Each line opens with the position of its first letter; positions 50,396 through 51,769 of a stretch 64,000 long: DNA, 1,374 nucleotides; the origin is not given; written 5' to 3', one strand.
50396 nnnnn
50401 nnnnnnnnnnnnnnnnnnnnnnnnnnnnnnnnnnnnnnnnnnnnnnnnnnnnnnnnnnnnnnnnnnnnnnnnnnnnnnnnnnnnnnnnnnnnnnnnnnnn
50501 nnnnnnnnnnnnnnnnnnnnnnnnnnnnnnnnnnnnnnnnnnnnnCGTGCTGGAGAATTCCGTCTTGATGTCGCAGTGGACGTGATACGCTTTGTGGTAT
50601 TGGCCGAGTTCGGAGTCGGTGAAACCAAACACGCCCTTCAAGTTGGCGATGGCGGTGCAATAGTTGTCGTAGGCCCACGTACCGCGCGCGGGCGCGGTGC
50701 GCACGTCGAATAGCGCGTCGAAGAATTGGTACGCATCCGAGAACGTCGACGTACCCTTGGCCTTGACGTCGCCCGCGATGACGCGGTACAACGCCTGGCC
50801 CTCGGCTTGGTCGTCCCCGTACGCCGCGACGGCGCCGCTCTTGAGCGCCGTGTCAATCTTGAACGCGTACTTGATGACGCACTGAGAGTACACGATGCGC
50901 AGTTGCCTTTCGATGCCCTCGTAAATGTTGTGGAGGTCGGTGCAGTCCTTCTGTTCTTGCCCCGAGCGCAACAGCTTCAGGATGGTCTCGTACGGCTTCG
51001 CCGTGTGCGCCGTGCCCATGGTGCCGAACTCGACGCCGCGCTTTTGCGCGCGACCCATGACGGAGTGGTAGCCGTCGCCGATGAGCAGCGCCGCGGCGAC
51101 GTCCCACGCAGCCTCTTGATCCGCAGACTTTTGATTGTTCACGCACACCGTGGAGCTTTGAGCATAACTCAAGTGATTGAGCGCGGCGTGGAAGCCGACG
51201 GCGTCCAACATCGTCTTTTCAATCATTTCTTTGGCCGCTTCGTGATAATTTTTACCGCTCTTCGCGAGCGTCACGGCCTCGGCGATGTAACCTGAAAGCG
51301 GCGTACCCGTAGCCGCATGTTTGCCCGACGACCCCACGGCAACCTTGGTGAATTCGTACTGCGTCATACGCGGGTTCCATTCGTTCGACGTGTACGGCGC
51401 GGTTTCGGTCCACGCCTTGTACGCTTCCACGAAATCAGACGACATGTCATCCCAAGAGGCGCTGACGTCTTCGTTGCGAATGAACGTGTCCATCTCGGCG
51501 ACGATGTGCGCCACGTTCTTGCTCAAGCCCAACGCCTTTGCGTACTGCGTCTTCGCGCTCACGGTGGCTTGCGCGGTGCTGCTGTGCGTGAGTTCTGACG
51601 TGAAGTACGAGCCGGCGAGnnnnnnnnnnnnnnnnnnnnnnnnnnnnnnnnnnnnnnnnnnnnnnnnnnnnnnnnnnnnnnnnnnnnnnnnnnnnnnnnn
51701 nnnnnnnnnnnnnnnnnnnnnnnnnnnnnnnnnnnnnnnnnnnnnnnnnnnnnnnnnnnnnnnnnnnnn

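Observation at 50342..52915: Iron-uptake FEA1/ISIP2a-like protein with a clear internal two-domain duplication and a membrane anchor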

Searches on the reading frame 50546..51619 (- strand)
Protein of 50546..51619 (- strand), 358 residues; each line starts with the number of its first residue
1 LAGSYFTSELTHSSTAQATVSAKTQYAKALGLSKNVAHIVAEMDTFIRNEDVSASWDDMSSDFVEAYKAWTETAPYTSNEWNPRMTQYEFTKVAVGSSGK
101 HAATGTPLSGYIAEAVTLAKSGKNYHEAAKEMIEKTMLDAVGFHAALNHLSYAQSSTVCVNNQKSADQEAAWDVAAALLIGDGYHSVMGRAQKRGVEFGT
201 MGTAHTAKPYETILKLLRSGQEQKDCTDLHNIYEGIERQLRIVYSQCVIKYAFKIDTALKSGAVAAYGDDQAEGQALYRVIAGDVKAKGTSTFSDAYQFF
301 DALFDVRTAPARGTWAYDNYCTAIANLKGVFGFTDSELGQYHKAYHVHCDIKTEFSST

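Call 27: search_protein_representatives(alignment_id=A1)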
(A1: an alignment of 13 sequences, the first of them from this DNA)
Query: 13 sequences, 361 profile positions. Proteins with E-value up to 0.001 (for the whole library): 171; up to 1e-10: 70; up to 1e-30: 24. The best 150 are listed.
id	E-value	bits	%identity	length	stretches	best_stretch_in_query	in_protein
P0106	0.0e+00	1037.5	-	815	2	2-359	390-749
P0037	0.0e+00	1026.4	-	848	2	2-360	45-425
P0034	1.2e-275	929.6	-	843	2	2-358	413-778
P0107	2.2e-129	448.4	-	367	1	2-311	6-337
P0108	1.0e-126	439.6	-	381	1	2-289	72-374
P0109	1.6e-85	304.1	-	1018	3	37-350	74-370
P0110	1.5e-83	297.6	-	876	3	98-354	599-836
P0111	9.5e-64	232.5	-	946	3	119-345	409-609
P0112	1.4e-63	231.9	-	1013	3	104-353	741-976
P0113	2.1e-61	224.7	-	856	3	99-350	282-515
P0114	3.3e-56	207.7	-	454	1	26-357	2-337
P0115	1.4e-55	205.5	-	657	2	117-350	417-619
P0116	1.5e-55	205.5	-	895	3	22-354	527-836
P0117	8.6e-53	196.4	-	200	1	2-184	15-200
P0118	2.1e-52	195.2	-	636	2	107-356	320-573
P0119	6.1e-49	183.7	-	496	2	100-350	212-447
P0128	2.6e-26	109.3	-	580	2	93-350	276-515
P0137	9.1e-20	87.8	-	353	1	122-343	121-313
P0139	4.9e-19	85.4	-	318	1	120-348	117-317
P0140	5.2e-19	85.3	-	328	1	120-342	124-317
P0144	5.5e-18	81.9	-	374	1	113-341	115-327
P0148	3.5e-17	79.3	-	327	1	92-348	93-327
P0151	1.8e-15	73.7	-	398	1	97-356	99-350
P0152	2.7e-15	73.1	-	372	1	120-352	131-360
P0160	8.0e-14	68.2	-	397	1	164-350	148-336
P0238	2.6e-05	40.2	-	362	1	92-293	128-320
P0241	6.8e-05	38.8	-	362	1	153-290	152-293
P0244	8.9e-05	38.5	-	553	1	117-261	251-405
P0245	9.2e-05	38.4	-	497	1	159-339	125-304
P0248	1.2e-04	38.0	-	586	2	93-351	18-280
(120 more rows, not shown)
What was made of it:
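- The domain profile finds 171 proteins among 1.84 billion representatives (call 27).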

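Call 31: search_protein_families(library=pfam, alignment_id=A3, max_evalue=0.001)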
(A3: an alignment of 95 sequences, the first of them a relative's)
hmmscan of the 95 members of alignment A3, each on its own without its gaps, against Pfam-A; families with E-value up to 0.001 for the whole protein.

A. member 1, P0109 (1018 aa): 0 families

B. families by the number of members that match (of 95 scanned): 12 families
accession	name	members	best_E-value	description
PF07692.16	Fea1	27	3e-54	Low iron-inducible periplasmic protein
PF05808.16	Podoplanin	2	0.00024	Podoplanin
PF03239.20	FTR1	1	1.1e-45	Iron permease FTR1 family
PF14312.12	FG-GAP_2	1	1e-33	FG-GAP repeat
PF13855.12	LRR_8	1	7e-11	Leucine rich repeat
PF12799.13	LRR_4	1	7.1e-07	Leucine Rich repeats (2 copies)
PF16148.10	DUF4856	1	6.6e-06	Domain of unknown function (DUF4856)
PF14610.12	Psg1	1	0.00013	Ykl077w/Psg1 (Pma1 Stabilization in Golgi)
PF15151.11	RGCC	1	0.0002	Response gene to complement 32 protein family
PF00560.39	LRR_1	1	0.00025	Leucine Rich Repeat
PF14282.11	FlxA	1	0.00028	FlxA-like protein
PF24981.1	Beta-prop_ATRN-LZTR1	1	0.00096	Attractin/LZTR1 beta-propeller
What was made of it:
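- On FEA1 family (Pfam Fea1 PF07692 / FEA1-related): 27 of 95 distant profile hits match PF07692 (call 31).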

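Call 40: predict_structure(alignment_id=A1)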
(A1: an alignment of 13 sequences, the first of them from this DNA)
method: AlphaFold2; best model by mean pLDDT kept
length: 358 residues; sequences in the alignment: 13
mean_pLDDT: 90.4   pTM: 0.91
mean pLDDT of the five models: 90.4, 90.2, 89.1, 88.9, 88.4
residues with pLDDT >= 90: 257; 70-90: 87; 50-70: 11; < 50: 3
segments of 3 or more residues with pLDDT < 50: 1-3
pLDDT, mean of each block of 10 residues (from residue 1): 64 65 88 89 94 91 93 90 92 87 93 95 95 95 95 80 83 93 86 96 91 94 88 96 98 97 93 96 91 89 94 93 96 95 94 85
secondary structure, 60 per line:
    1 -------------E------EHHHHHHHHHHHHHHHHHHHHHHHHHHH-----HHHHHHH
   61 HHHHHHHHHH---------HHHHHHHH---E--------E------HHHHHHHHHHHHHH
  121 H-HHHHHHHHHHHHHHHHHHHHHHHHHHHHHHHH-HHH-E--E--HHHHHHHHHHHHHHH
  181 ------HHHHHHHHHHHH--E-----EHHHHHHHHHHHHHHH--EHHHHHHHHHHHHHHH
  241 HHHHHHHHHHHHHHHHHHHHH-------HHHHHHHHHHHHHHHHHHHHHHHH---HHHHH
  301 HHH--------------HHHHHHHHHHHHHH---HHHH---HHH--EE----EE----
elements in order: H22-48 H54-70 H80-87 H107-121 H123-154 H166-180 H187-198 H208-222 H226-261 H269-292 H296-303 H318-331 H335-338
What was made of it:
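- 50546..51619 (-): Fea1 domain 2 (aa 433-790), all-helical. Family-conserved residues: E563, K567, D605, G613, K625, R626, Y676, Q678, Y683, D688, E705, G706, C753, G771. Single-domain AF2 model, pLDDT 90.4, pTM 0.91 (call 40).
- On Transferrin superfamily: The AF2 model of D2 (pLDDT 90.4, pTM 0.91) is all-helical (call 40).
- The confident single-domain model (pLDDT 90.4, pTM 0.91) is all-helical with no beta-sheet core (call 40).
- Tried and rejected: I therefore modelled a single domain (call 40).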

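Call 45: search_solved_structures(query=A1, max_evalue=10, show_alignments=3)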
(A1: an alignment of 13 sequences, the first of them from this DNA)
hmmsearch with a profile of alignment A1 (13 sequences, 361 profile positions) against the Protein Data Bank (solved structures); distinct sequences matched with E-value up to 10: 2.
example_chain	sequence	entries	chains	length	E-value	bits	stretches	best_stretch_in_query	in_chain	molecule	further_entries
5yix_A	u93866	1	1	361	0.25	13.9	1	68-133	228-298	RNA polymerase sigma factor RpoD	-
7ye1_F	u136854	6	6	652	0.57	12.7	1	68-132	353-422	RNA polymerase sigma factor RpoD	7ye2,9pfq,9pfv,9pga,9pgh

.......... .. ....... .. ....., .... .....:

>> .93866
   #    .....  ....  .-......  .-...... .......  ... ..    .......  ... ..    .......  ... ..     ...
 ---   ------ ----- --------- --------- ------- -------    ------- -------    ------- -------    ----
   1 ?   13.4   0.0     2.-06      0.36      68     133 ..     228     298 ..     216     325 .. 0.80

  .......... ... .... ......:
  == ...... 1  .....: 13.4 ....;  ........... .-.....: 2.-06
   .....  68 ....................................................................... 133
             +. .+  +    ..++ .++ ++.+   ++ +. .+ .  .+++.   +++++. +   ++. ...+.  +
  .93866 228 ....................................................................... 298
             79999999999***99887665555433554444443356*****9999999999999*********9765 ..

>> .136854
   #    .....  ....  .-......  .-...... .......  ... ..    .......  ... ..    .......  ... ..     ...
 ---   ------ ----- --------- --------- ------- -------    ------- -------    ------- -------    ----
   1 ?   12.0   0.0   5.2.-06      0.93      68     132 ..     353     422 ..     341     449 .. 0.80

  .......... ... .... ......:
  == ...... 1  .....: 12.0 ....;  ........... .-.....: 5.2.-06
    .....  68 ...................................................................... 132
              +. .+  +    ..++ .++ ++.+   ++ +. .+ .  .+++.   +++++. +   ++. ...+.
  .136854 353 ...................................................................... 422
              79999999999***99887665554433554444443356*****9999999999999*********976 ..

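Call 60: list_cluster_members(proteins=[P0119, P0128, P0244, P0245, P0248, P0137, P0152, P0238, P0241, P0109])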
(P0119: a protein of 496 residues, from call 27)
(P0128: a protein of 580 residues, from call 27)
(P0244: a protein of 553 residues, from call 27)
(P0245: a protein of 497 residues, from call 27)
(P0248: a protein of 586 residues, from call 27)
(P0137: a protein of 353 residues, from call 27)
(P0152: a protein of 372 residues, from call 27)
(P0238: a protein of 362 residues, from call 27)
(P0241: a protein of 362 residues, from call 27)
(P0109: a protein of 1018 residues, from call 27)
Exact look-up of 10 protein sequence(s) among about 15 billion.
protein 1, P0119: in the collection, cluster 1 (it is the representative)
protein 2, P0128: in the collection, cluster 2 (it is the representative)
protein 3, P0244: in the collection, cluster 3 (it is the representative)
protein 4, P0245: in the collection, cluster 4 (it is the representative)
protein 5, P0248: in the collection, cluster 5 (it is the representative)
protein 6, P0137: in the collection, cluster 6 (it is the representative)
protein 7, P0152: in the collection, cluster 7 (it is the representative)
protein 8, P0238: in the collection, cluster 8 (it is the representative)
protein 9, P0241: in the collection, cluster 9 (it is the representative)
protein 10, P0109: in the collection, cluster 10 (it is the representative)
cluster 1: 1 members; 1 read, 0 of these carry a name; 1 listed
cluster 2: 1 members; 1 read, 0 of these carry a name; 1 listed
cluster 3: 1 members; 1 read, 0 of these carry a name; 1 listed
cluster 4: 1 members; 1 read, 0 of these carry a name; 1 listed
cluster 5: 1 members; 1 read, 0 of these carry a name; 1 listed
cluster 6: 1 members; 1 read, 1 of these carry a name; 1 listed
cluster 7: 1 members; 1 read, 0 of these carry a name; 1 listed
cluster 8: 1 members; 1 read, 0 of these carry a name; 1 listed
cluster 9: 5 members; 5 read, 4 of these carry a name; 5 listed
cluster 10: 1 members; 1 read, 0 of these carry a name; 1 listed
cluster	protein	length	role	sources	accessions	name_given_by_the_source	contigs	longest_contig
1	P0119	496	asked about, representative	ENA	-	-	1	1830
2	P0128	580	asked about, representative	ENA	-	-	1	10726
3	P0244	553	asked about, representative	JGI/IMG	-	-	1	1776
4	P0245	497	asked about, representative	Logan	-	-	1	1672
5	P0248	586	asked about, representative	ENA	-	-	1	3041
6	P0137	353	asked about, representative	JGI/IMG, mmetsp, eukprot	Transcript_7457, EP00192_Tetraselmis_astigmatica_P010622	Transcript_7457/g.21062 ORF Transcript_7457/g.21062 Transcript_7457/m.21062 type:complete ... | CAMPEP_0117669794 /NCGR_PEP_ID=MMETSP0804-20121206/12349_1 /TAXON_ID=1074897 ...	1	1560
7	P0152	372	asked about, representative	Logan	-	-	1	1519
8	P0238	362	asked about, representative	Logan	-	-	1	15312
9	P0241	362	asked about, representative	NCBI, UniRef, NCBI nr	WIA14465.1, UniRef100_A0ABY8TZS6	hypothetical protein OEZ85_002990 [Tetradesmus obliquus] | DUF4056 domain-containing protein n=1 Tax=Tetradesmus obliquus TaxID=3088 ...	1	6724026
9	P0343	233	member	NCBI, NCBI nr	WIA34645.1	hypothetical protein OEZ86_012961 [Tetradesmus obliquus]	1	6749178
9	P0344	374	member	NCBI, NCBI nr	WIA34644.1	hypothetical protein OEZ86_012961 [Tetradesmus obliquus]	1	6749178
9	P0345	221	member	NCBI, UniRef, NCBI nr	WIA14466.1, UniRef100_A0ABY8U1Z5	hypothetical protein OEZ85_002990 [Tetradesmus obliquus] | Uncharacterized protein n=1 Tax=Tetradesmus obliquus TaxID=3088 RepID=A0ABY8U1Z5_TETOB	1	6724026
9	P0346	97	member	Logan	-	-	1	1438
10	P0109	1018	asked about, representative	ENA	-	-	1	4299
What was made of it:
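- Tried and rejected: Cluster look-ups of ten distant hits gave only Tetraselmis and Tetradesmus names (call 60).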

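Call 61: search_protein_families(library=pfam, proteins=[P0137, P0139, P0140, P0144, P0148, P0151, P0152, P0160, P0238, P0241], max_evalue=0.01)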
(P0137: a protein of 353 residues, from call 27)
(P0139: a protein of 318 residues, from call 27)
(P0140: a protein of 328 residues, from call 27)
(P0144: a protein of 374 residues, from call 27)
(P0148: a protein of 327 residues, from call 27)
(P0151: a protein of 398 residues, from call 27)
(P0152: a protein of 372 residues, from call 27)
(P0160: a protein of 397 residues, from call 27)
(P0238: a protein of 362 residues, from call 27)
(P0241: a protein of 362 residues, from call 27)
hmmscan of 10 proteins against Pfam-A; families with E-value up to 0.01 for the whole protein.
P0137 (353 aa): 0 families

P0139 (318 aa): 1 family
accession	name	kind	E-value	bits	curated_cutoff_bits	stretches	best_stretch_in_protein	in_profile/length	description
PF11838.14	ERAP1_C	-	0.0048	16.8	38.2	1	37-175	65-205/318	ERAP1-like C-terminal domain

P0140 (328 aa): 0 families

P0144 (374 aa): 0 families

P0148 (327 aa): 0 families

P0151 (398 aa): 0 families

P0152 (372 aa): 0 families

P0160 (397 aa): 1 family
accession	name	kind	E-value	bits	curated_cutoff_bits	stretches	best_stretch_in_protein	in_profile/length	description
PF16148.10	DUF4856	-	6.6e-06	25.8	22.3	1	154-241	189-274/358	Domain of unknown function (DUF4856)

P0238 (362 aa): 1 family
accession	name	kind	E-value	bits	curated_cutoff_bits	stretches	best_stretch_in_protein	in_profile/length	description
PF07692.16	Fea1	-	1.1e-24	87.6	25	1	42-304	8-271/359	Low iron-inducible periplasmic protein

P0241 (362 aa): 1 family
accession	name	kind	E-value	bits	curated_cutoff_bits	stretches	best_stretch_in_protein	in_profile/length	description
PF07692.16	Fea1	-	4.2e-28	98.9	25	1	4-267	11-265/359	Low iron-inducible periplasmic protein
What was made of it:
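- Closest known: Bacterial FEA1-related lipoproteins. Same: One distant family member matches DUF4856 above its cutoff, in the conserved core region (call 61).
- One distant relative is fused to an FTR1 domain, and one matches DUF4856 (calls 31, 61).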

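Call 65: fold_search(model_id=the predicted structure, library=pdb)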
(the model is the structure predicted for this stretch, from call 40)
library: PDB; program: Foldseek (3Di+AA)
matches with E <= 10: 134; with E <= 0.001: 0
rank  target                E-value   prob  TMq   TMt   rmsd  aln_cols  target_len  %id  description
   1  5sdv_A                9.9e-01  0.08  0.18  0.20  17.5       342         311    8  CRYSTAL STRUCTURE OF HUMAN PHOSPHODIESTERASE 10 IN COMPLEX WITH c2(c(C(=O)NCc1cocn1)cnn2C)C(=O)Nc4nc3nc(cn3cc4)c5ccccc (released 2022-10-12)
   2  7mt8_MODEL_1_R        1.2e+00  0.05  0.14  0.15  21.7       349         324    9  Rhodopsin kinase (GRK1)-S5E/S488E/T489E in complex with rhodopsin (released 2021-07-07)
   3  4pxf_A                1.3e+00  0.06  0.15  0.16  22.2       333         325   10  Crystal structure of the active G-protein-coupled receptor opsin in complex with the finger-loop peptide derived from  (released 2014-09-17)
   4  5edh_D                1.4e+00  0.07  0.16  0.18  17.3       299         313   10  CRYSTAL STRUCTURE OF HUMAN PHOSPHODIESTERASE 10 IN COMPLEX WITH n4c(C)n1c(nc(n1)CCc2nc(nn2C)N3CCCC3)c(c4)CC, micromola (released 2016-03-09)
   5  6fuf_A                1.5e+00  0.06  0.16  0.18  23.0       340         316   10  Crystal structure of the rhodopsin-mini-Go complex (released 2018-10-03)
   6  5xfl_B                1.7e+00  0.15  0.27  0.27  18.3       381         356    9  Crystal structure of the force-sensing device region of alpha N-catenin (released 2018-03-28)
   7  5cwo_A                1.9e+00  0.10  0.19  0.27  15.4       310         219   12  Crystal structure of de novo designed helical repeat protein DHR76 (released 2015-12-16)
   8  3v94_A                1.9e+00  0.08  0.21  0.22  16.7       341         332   12  TcrPDEC1 catalytic domain in complex with inhibitor wyq16 (released 2012-02-22)
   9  3wyl_B                2.1e+00  0.04  0.16  0.18  18.3       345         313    9  Crystal structure of the catalytic domain of PDE10A complexed with 5-methoxy-3-(1-phenyl-1H-pyrazol-5-yl)-1-(3-(triflu (released 2014-11-19)
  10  7pqx_A                2.1e+00  0.04  0.16  0.11  20.3       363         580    9  Structure of CtAtm1 in the inward-facing open conformation (released 2022-08-10)
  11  5w0p_D                2.1e+00  0.04  0.14  0.09  22.1       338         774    9  Crystal structure of rhodopsin bound to visual arrestin determined by X-ray free electron laser (released 2017-08-09)
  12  8e1e_A                2.3e+00  0.09  0.17  0.23  11.9       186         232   16  Scaffolding protein functional sites using deep learning (released 2023-08-16)
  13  7td1_R                2.3e+00  0.05  0.16  0.18  22.5       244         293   10  Lysophosphatidic acid receptor 1-Gi complex bound to LPA, state a (released 2022-02-09)
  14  5y4c                  2.5e+00  0.11  0.19  0.25  14.6       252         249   10  Crystal structure of EfeO-like protein Algp7 in complex with a metal ion (released 2017-10-04)
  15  3v93_H                2.5e+00  0.06  0.20  0.21  16.9       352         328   12  unliganded structure of TcrPDEC1 catalytic domain (released 2012-02-22)
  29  7wgu_B                3.2e+00  0.13  0.22  0.23  14.9       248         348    9  Crystal structure of metal-binding protein EfeO from Escherichia coli (released 2022-12-14)
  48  7q1g_A                4.9e+00  0.07  0.19  0.24  15.1       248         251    9  Crystal structure and metal binding properties of the periplasmic iron component EfeM from Pseudomonas syringae EfeUOB (released 2022-04-27)
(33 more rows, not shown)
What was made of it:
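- Three M75-family structures appear among the Foldseek hits: Algp7 5y4c (E=2.5), EfeO 7wgu (E=3.2) and EfeM 7q1g (E=4.9) (call 65).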

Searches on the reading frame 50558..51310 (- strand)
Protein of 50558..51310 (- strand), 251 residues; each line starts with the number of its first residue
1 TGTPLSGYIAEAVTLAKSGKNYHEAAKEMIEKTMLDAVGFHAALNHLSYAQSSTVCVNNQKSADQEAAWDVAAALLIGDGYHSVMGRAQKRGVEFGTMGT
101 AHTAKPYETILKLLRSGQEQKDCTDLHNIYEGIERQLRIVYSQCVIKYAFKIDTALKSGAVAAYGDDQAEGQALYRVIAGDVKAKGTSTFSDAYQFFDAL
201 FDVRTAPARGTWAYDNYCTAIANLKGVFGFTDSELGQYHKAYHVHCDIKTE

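Call 68: search_solved_structures(query=A4, max_evalue=10, show_alignments=3)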
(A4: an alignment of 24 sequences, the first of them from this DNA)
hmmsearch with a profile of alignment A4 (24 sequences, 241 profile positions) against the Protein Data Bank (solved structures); distinct sequences matched with E-value up to 10: 3.
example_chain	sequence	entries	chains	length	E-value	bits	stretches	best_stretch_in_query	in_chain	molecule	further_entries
8qnv_A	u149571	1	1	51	0.2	14.5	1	134-164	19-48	Transposase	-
4rs7_R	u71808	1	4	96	1.3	11.9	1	122-157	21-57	ParB-C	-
7yv8_A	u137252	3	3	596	2.3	11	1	35-142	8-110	Angiotensin-converting enzyme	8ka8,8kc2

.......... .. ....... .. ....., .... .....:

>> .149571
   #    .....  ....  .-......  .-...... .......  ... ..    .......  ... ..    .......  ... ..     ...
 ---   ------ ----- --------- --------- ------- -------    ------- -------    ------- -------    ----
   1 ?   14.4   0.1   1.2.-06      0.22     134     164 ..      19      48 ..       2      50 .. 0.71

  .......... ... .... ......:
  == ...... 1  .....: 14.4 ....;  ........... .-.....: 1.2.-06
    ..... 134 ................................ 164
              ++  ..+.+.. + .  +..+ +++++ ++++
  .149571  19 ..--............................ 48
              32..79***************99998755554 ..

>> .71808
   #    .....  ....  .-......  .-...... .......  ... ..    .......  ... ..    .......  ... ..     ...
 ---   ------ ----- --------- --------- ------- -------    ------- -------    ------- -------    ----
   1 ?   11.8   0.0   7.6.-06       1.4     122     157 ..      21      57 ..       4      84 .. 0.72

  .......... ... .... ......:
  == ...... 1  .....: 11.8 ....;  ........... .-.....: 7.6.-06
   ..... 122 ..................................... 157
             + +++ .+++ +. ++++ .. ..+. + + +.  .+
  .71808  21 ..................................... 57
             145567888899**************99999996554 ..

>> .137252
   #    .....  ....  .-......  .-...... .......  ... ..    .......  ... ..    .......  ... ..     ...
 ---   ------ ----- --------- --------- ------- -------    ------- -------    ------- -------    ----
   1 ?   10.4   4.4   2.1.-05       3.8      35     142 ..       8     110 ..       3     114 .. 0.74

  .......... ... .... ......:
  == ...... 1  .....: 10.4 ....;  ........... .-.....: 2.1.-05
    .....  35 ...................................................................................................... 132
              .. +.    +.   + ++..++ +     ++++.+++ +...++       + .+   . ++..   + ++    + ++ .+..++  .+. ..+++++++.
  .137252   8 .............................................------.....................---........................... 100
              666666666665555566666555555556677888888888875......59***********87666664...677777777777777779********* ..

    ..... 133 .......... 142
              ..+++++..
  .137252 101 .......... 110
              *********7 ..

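Call 82: find_homologous_proteins(query=A4, max_evalue=0.001)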
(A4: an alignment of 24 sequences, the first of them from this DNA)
Query A4 (24 sequences) (251 aa, profile of the alignment): 15 proteins with E <= 0.001 among 8000 candidates.
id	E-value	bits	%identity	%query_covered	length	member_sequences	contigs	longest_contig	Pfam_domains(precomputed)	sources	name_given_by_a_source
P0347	2.7e-61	225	68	99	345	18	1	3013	-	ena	-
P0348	1.4e-60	223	84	89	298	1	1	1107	-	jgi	jgi:hypothetical protein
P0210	1.5e-59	220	30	38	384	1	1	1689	PF07692.17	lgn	-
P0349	1.0e-53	201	56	98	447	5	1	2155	-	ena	-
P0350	1.3e-50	190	58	88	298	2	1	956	-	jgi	jgi:hypothetical protein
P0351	4.8e-45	172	30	38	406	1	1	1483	PF07692.17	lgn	-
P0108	2.6e-42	163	55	73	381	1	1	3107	-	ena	-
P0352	3.6e-40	156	33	38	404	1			PF07692.17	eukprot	eukprot:gene9084-9254_t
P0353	1.3e-38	151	25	65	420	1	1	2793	PF07692.17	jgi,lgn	jgi:hypothetical protein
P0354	2.7e-38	150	29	38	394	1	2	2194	PF07692.17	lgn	-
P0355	1.7e-34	138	36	37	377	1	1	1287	PF07692.17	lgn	-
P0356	1.8e-34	138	69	48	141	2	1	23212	-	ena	-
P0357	3.0e-26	111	49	51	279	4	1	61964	-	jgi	jgi:hypothetical protein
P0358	1.7e-23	102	59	46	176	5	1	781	-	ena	-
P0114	7.7e-15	73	41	96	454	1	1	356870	-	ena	-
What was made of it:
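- Further PF07692-annotated hits scored E=1e-34 to 1e-59 against the broad profile (call 82).
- Tried and rejected: The word-indexed homolog search with the broad profile returned only 15 hits and no named FEA1 or ISIP2a protein (call 82).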
